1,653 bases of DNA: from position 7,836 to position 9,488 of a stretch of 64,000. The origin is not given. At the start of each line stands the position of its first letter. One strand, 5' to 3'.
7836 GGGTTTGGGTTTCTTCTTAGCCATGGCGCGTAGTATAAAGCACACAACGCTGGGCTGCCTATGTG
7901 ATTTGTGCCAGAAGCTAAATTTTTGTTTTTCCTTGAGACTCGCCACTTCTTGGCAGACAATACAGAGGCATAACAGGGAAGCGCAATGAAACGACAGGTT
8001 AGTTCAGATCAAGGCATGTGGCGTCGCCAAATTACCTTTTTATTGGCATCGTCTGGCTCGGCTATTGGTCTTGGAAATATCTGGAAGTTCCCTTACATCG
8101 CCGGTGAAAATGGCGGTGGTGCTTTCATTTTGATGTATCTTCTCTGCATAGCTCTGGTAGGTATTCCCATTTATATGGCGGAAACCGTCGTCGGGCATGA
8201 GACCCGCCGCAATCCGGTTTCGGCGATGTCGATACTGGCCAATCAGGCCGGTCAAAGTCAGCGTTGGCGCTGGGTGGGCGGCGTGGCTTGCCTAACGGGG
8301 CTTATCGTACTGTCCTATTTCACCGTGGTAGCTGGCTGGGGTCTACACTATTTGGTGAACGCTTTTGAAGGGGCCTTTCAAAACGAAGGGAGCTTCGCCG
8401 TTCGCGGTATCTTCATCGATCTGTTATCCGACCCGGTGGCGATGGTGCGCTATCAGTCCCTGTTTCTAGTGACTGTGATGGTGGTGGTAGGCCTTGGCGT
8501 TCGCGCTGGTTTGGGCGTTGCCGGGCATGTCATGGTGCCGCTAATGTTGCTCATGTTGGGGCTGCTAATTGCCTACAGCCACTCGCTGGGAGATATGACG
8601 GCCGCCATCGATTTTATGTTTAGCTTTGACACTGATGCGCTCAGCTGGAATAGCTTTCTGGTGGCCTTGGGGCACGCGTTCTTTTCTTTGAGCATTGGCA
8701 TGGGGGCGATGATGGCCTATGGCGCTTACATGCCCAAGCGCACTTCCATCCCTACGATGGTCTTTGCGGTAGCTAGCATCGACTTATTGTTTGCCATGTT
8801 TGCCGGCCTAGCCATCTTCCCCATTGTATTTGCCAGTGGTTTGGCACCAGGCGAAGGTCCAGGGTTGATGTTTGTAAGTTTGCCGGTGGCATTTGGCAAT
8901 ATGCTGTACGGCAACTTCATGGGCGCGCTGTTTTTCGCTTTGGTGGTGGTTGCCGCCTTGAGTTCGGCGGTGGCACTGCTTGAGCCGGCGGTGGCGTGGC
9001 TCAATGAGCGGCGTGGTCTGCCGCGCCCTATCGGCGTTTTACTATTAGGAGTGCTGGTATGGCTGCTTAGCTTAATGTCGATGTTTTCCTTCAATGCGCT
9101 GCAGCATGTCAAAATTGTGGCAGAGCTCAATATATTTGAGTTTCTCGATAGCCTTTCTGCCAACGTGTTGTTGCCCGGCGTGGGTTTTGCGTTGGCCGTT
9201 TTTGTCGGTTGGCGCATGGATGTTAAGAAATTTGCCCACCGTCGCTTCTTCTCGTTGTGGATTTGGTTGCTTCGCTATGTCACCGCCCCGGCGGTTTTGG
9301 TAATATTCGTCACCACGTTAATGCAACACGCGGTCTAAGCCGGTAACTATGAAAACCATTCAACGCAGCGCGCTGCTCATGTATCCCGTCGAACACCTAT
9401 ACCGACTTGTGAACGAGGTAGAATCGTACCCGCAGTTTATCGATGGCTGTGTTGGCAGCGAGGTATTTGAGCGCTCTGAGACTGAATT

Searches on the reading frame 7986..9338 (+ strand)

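Call 60: search_protein_families(library=pfam, proteins=[window:7986-9338:+], max_evalue=0.00001)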
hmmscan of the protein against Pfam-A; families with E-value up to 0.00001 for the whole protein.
window:7986-9338:+ (450 aa): 1 family
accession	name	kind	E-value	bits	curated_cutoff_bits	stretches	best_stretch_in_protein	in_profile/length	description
PF00209.24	SNF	-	8.1e-43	147.3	27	2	11-129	3-115/524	Sodium:neurotransmitter symporter family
